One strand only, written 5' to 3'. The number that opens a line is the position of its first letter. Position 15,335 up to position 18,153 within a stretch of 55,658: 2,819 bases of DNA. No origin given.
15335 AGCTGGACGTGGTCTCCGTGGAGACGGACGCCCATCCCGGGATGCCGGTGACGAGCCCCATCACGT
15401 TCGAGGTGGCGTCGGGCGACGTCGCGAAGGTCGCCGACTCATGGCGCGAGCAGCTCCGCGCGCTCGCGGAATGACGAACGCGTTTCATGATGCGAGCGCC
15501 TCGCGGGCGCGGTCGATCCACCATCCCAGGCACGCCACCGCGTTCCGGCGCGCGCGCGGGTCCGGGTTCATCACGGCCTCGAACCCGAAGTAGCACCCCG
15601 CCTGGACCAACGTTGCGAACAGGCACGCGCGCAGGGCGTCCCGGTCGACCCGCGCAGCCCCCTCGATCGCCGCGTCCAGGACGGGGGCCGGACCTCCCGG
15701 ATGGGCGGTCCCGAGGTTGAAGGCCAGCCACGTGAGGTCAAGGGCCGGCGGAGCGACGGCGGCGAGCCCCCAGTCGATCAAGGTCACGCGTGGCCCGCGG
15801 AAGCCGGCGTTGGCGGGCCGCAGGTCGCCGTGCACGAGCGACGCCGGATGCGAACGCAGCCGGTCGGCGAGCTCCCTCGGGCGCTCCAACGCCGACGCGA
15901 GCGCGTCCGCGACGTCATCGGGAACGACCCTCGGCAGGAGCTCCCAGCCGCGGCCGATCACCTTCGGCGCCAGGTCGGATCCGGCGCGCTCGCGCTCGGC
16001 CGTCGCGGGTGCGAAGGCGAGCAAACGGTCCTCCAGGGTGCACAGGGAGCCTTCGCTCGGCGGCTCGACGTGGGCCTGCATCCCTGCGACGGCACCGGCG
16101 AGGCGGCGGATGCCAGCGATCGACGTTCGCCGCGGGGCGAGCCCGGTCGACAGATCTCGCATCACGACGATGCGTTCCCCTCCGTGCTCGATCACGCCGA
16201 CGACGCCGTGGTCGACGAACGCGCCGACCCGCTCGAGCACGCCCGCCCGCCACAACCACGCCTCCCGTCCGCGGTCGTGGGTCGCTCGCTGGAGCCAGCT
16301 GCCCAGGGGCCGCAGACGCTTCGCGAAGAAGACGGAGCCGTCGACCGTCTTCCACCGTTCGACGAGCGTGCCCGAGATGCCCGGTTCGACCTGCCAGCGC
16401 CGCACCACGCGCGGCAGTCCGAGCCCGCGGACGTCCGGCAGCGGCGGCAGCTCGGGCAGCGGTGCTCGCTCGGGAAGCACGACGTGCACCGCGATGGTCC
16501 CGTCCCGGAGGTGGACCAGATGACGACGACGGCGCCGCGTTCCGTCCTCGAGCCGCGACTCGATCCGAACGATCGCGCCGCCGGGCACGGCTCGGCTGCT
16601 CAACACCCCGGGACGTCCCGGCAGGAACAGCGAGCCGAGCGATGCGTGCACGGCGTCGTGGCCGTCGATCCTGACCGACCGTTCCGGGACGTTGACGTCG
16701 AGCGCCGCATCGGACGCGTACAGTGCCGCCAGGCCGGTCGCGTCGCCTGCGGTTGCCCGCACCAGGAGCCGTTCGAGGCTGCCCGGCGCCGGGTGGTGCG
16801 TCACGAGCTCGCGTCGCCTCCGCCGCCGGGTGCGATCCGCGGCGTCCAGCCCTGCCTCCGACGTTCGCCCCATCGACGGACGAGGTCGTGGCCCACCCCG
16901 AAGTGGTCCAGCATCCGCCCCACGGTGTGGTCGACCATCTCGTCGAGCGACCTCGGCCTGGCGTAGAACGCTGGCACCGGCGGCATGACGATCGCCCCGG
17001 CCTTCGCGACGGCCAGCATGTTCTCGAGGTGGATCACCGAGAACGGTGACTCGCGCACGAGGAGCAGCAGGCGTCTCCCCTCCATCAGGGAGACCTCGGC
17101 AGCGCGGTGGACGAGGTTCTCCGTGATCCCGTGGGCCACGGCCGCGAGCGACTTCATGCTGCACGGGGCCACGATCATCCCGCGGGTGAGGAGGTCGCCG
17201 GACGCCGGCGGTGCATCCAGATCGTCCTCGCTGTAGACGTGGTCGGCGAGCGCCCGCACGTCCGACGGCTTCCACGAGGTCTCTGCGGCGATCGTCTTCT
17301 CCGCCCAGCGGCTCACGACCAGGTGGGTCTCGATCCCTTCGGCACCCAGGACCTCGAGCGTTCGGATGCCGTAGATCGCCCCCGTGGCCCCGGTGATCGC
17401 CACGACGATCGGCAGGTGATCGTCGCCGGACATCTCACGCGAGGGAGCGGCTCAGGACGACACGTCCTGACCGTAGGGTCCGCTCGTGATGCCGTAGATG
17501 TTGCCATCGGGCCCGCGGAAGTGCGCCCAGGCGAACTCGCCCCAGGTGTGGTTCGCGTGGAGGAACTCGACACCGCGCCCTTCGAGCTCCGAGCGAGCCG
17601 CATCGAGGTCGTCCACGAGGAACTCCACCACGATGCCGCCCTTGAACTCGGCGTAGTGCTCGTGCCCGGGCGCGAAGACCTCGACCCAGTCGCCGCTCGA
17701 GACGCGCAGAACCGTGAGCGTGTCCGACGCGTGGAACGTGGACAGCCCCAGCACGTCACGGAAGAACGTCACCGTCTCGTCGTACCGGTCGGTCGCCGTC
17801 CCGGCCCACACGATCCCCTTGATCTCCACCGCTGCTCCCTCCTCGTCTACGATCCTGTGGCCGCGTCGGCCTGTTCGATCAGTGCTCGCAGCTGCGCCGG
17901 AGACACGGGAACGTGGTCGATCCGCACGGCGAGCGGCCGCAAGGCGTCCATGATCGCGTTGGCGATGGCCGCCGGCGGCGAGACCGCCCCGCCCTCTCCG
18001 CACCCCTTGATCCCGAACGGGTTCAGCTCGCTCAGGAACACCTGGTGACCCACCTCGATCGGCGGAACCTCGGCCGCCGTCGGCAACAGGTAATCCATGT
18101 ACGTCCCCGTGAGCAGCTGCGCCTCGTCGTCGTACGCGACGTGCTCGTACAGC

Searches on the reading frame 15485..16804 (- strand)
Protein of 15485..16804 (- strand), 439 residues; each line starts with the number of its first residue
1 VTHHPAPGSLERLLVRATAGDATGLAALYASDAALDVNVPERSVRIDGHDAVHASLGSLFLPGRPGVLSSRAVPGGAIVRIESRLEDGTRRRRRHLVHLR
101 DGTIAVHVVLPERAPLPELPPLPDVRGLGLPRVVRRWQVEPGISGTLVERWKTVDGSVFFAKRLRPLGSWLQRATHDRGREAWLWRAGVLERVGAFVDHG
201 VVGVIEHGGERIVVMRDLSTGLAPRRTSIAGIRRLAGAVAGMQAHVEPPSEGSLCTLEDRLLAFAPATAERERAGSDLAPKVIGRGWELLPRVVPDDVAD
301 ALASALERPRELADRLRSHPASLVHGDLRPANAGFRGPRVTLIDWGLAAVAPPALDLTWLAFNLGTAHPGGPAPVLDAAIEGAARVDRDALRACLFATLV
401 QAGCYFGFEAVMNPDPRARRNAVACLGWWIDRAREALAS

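Call 5: search_protein_families(library=pfam, proteins=[window:15485-16804:-], max_evalue=0.001)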
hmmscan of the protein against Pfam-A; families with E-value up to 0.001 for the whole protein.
window:15485-16804:- (439 aa): 2 families
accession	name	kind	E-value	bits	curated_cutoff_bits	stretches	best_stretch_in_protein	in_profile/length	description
PF01636.29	APH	-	1.6e-12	48.1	23.2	1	227-390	92-235/239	Phosphotransferase enzyme family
PF19974.5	TCAD9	-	8.9e-05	22.3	40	1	298-365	280-342/429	Ternary complex associated domain 9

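Call 15: search_protein_families(library=ncbifam, proteins=[window:15485-16804:-], max_evalue=0.00001)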
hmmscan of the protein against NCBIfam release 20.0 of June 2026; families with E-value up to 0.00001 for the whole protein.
window:15485-16804:- (439 aa): 0 families

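Call 65: search_solved_structures(query=window:15485-16804:-, max_evalue=0.1)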
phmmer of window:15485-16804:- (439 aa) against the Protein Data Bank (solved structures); distinct sequences matched with E-value up to 0.1: 0.

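Call 70: find_homologous_proteins(query=window:15485-16804:-, max_evalue=0.00001)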
Query window:15485-16804:- (439 aa): 9 proteins with E <= 0.00001 among 8000 candidates.
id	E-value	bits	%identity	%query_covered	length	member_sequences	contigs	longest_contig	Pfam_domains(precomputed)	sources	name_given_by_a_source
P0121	1.5e-280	949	99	99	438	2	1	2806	PF01636.30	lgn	-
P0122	8.8e-172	590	66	100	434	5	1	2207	PF19974.6,PF01636.30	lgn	-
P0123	4.7e-90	321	46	98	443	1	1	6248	PF01636.30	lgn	-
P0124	3.2e-84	302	43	99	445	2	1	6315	PF01636.30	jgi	jgi:hypothetical protein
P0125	3.5e-84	301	42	98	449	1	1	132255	PF01636.30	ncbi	-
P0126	7.4e-84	300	44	99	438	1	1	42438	PF01636.30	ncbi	ncbi:MAG TPA: phosphotransferase [Actinomycetota bacterium]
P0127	7.2e-83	297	43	96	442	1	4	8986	PF01636.30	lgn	-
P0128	1.5e-82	296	44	98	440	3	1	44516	PF01636.30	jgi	-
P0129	5.0e-81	291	43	95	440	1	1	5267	PF12680.14,PF01636.30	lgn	-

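Call 71: find_encoding_contigs(protein=P0126, flank=8000, max_places=1)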
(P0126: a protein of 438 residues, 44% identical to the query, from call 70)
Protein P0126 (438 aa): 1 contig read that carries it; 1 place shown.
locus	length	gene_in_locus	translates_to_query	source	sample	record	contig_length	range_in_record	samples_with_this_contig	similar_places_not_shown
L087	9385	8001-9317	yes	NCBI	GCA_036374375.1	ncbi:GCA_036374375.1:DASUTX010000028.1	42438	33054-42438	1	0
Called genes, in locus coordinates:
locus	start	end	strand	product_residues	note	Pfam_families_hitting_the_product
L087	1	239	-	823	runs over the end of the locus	PF00912:Transgly, PF00905:Transpeptidase, PF03793:PASTA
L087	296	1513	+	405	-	PF00579:tRNA-synt_1b, PF22421:SYY_C-terminal (faint), PF01479:S4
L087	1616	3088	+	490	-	PF20695:UbiD_N, PF01977:UbiD, PF20696:UbiD_C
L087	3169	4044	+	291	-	PF00941:FAD_binding_5, PF03450:CO_deh_flav_C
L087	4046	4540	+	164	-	PF00111:Fer2, PF13085:Fer2_3 (weak), PF01799:Fer2_2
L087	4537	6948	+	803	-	PF01315:Ald_Xan_dh_C, PF02738:MoCoBD_1, PF20256:MoCoBD_2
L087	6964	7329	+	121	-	PF00903:Glyoxalase (weak)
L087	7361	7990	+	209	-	PF02441:Flavoprotein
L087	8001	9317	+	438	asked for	PF01636:APH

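Call 72: find_encoding_contigs(protein=P0128, flank=8000, max_places=1)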
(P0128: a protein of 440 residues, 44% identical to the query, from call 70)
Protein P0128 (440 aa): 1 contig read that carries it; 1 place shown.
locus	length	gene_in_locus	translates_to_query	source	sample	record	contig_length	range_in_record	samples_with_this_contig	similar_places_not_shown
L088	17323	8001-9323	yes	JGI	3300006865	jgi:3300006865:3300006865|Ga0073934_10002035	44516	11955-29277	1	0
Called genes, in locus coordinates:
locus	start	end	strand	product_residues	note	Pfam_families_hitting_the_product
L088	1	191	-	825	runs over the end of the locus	PF00912:Transgly, PF00905:Transpeptidase, PF03793:PASTA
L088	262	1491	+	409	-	PF00579:tRNA-synt_1b, PF01479:S4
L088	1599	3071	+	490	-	PF20695:UbiD_N, PF01977:UbiD, PF20696:UbiD_C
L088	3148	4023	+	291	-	PF00941:FAD_binding_5, PF03450:CO_deh_flav_C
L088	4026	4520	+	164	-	PF00111:Fer2, PF13085:Fer2_3 (weak), PF01799:Fer2_2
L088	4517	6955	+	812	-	PF01315:Ald_Xan_dh_C, PF02738:MoCoBD_1, PF20256:MoCoBD_2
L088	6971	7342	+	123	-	PF00903:Glyoxalase (weak)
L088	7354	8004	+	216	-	PF02441:Flavoprotein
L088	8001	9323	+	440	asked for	PF01636:APH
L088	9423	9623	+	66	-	-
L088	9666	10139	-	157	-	-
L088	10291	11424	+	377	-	PF07690:MFS_1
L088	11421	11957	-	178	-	PF02441:Flavoprotein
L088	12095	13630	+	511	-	PF00496:SBP_bac_5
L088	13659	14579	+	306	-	PF19300:BPD_transp_1_N (weak), PF00528:BPD_transp_1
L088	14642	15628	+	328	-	PF12911:OppC_N, PF00528:BPD_transp_1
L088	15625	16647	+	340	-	PF00005:ABC_tran, PF13304:AAA_21, PF08352:oligo_HPY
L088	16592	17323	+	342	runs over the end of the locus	PF00005:ABC_tran, PF08352:oligo_HPY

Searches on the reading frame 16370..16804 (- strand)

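Call 42: search_protein_families(library=pfam, proteins=[window:16370-16804:-], max_evalue=1)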
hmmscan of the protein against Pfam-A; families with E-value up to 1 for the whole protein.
seq(145 aa): 1 family
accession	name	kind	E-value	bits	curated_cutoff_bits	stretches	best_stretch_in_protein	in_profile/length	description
PF12680.13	SnoaL_2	-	0.00043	21.3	27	1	12-107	3-102/102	SnoaL-like domain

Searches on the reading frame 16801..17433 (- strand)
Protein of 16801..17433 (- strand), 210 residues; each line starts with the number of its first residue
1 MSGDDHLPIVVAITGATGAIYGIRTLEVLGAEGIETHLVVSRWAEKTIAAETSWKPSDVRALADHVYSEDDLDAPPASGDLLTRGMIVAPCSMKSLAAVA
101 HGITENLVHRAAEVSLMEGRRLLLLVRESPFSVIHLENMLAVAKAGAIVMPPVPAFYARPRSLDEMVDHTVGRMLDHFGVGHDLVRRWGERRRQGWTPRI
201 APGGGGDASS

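Call 5: search_protein_families(library=pfam, proteins=[window:16801-17433:-], max_evalue=0.001)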
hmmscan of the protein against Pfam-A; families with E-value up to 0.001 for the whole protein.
window:16801-17433:- (210 aa): 1 family
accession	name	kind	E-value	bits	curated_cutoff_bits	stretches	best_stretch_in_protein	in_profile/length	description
PF02441.25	Flavoprotein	-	6.7e-41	140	22.7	1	9-177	3-161/162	Flavoprotein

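Call 15: search_protein_families(library=ncbifam, proteins=[window:16801-17433:-], max_evalue=0.00001)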
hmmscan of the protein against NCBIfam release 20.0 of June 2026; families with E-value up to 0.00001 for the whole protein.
window:16801-17433:- (210 aa): 4 families
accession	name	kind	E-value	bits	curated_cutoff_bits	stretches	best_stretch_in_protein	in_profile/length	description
TIGR00421.1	ubiX_pad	subfamily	2.4e-74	249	108.9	1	9-188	2-181/181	UbiX family flavin prenyltransferase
NF041206.1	VdcB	exception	1.5e-70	236.6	290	1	9-188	2-182/184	non-oxidative hydroxyarylic acid decarboxylases subunit B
NF004685.0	PRK06029.1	subfamily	6.9e-70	234.9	188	1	9-189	4-185/187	UbiX family flavin prenyltransferase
NF041218.1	BagM_FevK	exception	8.5e-60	201.8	420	1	9-190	3-185/215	bagremycin/ferroverdin biosynthesis UbiX family decarboxylase BagM/FevK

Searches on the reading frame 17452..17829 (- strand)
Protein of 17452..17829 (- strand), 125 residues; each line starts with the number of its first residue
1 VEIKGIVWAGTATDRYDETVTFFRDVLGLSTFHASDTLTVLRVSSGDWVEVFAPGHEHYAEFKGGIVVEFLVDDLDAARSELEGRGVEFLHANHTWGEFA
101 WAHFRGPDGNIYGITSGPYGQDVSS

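Call 60: search_protein_families(library=ncbifam, proteins=[window:17452-17829:-], max_evalue=0.00001)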
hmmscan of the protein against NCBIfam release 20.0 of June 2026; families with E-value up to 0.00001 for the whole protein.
window:17452-17829:- (125 aa): 0 families

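Call 64: search_solved_structures(query=window:17452-17829:-, max_evalue=0.1)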
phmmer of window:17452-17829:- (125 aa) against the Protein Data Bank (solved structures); distinct sequences matched with E-value up to 0.1: 5.
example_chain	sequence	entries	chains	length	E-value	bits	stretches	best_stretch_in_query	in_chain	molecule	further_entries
4n04_A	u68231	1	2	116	0.0068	19.6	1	7-110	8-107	Glyoxalase/bleomycin resistance protein/dioxygenase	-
5ump_A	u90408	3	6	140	0.041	17.1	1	71-115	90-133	Glyoxalase/bleomycin resisance protein/dioxygenase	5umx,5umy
5w27_A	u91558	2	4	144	0.042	17.1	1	71-115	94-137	Glyoxalase/bleomycin resisance protein/dioxygenase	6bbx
5ujp_A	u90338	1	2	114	0.044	17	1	71-115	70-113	Glyoxalase/bleomycin resisance protein/dioxygenase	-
5uhj_A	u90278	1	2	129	0.085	16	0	59-112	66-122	Glyoxalase/bleomycin resisance protein/dioxygenase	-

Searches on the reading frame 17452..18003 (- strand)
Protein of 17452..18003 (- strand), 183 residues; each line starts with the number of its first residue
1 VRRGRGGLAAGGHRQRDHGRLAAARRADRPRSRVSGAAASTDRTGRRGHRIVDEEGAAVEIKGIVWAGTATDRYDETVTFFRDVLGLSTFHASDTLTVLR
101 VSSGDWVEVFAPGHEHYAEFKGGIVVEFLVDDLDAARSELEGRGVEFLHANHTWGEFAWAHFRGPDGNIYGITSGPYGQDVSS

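Call 5: search_protein_families(library=pfam, proteins=[window:17452-18003:-], max_evalue=0.001)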
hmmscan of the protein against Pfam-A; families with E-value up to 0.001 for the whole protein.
window:17452-18003:- (183 aa): 1 family
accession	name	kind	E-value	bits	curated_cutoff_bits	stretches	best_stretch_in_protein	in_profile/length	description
PF00903.31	Glyoxalase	-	7e-09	36.5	20.6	1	64-168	2-117/121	Glyoxalase/Bleomycin resistance protein/Dioxygenase superfamily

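Call 15: search_protein_families(library=ncbifam, proteins=[window:17452-18003:-], max_evalue=0.00001)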
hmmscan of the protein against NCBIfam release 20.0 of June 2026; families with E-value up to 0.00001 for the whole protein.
window:17452-18003:- (183 aa): 0 families
